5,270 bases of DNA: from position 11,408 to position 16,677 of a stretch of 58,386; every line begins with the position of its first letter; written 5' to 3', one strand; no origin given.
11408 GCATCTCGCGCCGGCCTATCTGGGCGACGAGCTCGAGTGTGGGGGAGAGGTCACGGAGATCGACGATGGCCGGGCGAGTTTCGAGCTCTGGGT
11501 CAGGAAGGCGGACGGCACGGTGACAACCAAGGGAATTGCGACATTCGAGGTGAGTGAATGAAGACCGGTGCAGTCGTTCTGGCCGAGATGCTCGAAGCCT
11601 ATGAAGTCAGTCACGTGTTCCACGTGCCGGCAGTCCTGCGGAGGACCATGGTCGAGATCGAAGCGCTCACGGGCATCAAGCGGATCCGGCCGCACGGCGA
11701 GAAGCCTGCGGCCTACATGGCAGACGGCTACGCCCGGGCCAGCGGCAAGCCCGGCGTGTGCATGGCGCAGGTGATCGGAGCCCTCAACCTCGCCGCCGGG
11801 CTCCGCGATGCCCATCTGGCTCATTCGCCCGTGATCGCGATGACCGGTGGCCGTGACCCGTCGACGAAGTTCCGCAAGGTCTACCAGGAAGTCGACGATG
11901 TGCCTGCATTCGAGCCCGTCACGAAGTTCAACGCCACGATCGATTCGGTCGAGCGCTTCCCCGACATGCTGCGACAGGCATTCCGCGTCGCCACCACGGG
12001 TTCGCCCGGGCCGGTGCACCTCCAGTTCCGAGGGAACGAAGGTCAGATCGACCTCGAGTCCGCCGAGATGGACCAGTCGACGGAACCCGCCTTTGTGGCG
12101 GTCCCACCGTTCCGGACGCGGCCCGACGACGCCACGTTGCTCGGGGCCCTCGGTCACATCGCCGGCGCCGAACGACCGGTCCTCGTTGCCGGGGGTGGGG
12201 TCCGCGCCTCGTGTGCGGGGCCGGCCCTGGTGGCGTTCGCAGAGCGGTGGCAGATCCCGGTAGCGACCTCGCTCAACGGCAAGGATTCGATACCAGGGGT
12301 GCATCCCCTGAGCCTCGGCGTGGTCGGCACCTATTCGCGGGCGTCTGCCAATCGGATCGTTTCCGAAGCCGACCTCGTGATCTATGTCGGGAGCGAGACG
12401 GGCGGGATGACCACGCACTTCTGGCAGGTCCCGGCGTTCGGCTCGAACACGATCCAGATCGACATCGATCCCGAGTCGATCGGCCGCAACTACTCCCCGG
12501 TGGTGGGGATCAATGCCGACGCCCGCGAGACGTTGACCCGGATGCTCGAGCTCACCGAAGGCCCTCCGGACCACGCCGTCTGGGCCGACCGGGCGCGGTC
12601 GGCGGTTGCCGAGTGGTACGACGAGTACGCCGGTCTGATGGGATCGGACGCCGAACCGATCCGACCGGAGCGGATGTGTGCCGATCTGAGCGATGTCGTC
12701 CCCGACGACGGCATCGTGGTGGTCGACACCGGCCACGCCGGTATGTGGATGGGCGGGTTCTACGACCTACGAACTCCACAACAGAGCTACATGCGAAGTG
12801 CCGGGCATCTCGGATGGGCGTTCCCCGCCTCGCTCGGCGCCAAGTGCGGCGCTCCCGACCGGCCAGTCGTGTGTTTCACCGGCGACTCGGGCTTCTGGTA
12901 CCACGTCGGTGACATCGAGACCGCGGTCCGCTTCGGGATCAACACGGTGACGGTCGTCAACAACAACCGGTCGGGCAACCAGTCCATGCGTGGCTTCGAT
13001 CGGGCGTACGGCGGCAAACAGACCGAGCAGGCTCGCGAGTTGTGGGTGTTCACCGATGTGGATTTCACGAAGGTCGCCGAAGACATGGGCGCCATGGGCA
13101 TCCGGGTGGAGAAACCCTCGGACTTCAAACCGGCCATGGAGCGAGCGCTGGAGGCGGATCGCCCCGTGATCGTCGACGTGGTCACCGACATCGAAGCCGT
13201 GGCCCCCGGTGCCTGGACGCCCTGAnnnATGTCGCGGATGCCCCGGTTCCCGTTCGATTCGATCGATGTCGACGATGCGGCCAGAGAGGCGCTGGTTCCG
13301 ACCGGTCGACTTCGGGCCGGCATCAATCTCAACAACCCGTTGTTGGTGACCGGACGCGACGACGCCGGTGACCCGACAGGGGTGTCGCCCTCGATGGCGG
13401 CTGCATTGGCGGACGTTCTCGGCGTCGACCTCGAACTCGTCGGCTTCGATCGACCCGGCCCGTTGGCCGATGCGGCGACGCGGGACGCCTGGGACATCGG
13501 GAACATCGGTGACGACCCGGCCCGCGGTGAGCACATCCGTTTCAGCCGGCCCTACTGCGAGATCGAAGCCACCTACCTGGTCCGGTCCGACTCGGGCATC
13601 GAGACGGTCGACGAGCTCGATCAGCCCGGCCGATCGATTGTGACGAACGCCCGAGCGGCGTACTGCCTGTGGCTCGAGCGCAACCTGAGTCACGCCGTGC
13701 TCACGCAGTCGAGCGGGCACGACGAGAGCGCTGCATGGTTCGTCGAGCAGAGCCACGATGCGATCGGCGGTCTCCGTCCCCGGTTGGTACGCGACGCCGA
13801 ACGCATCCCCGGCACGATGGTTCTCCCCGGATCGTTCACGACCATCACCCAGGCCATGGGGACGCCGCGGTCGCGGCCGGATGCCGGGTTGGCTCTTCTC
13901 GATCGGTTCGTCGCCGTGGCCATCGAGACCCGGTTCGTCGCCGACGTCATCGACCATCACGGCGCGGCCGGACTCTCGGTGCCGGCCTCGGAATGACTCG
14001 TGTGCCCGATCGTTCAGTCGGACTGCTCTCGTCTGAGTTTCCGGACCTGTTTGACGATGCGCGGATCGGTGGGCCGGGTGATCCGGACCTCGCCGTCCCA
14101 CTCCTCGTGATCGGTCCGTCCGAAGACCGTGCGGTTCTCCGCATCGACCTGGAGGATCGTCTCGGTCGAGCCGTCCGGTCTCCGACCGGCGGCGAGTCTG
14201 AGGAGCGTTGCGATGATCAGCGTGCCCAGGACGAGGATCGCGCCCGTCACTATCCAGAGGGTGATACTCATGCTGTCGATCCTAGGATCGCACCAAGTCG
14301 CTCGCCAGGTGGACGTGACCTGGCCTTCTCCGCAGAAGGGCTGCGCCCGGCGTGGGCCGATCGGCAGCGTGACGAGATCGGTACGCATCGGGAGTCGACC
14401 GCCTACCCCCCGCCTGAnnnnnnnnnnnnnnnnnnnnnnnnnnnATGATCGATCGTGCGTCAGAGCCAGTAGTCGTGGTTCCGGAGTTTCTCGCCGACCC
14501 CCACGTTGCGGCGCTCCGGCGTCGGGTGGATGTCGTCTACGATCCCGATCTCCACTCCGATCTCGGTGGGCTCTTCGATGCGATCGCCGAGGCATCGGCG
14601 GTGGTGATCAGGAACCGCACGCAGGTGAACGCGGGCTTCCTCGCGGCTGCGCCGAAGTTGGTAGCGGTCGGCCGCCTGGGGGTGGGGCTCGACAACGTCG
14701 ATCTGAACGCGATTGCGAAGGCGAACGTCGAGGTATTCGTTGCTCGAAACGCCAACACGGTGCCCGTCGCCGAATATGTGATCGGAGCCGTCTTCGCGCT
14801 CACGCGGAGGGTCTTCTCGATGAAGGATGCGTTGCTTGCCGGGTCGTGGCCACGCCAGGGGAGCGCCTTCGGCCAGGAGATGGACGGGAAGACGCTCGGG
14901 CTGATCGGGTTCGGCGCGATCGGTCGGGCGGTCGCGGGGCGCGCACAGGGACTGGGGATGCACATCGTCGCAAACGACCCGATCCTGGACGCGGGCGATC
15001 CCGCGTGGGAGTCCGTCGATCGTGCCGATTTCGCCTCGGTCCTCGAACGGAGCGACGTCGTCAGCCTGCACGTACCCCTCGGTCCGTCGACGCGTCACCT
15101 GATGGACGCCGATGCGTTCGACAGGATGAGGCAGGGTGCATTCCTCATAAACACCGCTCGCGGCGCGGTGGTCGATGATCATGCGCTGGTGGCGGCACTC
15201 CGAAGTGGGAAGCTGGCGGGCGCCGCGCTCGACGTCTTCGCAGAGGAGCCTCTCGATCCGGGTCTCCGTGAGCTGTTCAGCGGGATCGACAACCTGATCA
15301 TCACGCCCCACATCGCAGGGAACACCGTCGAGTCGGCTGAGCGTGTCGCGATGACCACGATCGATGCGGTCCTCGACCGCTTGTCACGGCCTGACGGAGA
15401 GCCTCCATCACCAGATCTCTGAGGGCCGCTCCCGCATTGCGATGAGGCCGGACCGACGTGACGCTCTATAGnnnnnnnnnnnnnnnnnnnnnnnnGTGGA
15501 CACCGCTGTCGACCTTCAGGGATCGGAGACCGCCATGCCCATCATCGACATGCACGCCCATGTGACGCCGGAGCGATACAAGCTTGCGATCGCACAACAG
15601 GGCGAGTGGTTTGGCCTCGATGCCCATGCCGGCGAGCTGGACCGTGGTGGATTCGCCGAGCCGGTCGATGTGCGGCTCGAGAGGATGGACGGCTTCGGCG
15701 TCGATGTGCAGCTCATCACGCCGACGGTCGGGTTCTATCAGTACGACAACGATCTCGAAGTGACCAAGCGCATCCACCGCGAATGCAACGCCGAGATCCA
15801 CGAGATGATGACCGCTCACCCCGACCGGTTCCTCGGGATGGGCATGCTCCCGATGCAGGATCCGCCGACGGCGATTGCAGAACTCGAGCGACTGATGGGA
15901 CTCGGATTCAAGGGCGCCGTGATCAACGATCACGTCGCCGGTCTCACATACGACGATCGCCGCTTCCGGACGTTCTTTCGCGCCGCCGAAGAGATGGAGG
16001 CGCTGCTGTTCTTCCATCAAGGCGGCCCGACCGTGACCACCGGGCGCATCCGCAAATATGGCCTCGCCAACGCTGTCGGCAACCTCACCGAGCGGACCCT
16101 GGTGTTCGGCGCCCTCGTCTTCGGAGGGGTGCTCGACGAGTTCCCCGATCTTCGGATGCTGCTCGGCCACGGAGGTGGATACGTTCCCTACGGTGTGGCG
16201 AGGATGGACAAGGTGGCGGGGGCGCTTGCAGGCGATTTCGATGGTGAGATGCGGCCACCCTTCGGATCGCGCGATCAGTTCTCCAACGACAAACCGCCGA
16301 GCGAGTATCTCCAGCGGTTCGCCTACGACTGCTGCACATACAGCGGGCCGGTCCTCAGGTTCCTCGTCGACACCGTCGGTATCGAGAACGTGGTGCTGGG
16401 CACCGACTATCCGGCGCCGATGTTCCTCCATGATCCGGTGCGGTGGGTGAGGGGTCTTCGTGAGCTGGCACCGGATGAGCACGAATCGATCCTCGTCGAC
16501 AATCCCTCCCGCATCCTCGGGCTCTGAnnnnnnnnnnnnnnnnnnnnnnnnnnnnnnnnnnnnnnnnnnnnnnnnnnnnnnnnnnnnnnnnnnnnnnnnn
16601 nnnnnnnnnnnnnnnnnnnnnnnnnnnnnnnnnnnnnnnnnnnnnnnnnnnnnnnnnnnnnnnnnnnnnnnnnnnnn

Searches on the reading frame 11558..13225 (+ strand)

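Call 45: search_protein_families(library=pfam, proteins=[window:11558-13225:+], max_evalue=0.00001)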
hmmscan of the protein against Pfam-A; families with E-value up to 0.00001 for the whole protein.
window:11558-13225:+ (555 aa): 3 families
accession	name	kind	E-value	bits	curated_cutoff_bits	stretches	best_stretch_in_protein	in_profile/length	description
PF00205.28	TPP_enzyme_M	-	7.2e-37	126.6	30.4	1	197-328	4-136/137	Thiamine pyrophosphate enzyme, central domain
PF02775.26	TPP_enzyme_C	-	1.3e-33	116.4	21.9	1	390-541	1-151/151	Thiamine pyrophosphate enzyme, C-terminal TPP binding domain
PF02776.23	TPP_enzyme_N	-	2.1e-22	79.6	26.8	1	3-114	2-116/119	Thiamine pyrophosphate enzyme, N-terminal TPP binding domain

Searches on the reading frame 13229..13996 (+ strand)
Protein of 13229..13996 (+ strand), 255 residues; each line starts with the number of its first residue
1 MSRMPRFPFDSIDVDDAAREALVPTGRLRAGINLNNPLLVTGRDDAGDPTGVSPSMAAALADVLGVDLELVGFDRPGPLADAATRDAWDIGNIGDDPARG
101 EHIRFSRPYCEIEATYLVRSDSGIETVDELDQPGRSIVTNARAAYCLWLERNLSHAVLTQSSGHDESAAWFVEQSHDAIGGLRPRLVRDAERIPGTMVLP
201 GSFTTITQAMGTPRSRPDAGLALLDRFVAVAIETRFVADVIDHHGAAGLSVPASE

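Call 45: search_protein_families(library=pfam, proteins=[window:13229-13996:+], max_evalue=0.00001)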
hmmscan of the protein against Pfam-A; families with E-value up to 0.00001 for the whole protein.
window:13229-13996:+ (255 aa): 1 family
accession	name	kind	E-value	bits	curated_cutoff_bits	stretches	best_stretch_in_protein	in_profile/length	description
PF00497.25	SBP_bac_3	-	6.1e-09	36.2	26.4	1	30-160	3-98/132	Bacterial extracellular solute-binding proteins, family 3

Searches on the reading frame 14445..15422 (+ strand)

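Call 46: search_protein_families(library=pfam, proteins=[window:14445-15422:+], max_evalue=0.00001)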
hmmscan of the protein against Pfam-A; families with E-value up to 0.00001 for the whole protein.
window:14445-15422:+ (325 aa): 2 families
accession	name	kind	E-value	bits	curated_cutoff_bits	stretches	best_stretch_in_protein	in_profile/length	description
PF02826.25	2-Hacid_dh_C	-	7.1e-56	188.8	25.1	1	114-291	2-178/178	D-isomer specific 2-hydroxyacid dehydrogenase, NAD binding domain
PF00389.36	2-Hacid_dh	-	5e-21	75.2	24.6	1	18-313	9-124/134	D-isomer specific 2-hydroxyacid dehydrogenase, catalytic domain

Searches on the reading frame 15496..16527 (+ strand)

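Call 46: search_protein_families(library=pfam, proteins=[window:15496-16527:+], max_evalue=0.00001)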
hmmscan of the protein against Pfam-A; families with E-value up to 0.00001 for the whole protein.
window:15496-16527:+ (343 aa): 1 family
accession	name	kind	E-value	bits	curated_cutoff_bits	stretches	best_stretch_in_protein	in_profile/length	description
PF04909.20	Amidohydro_2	-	7.1e-38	131.4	26.4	1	17-343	1-289/289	Amidohydrolase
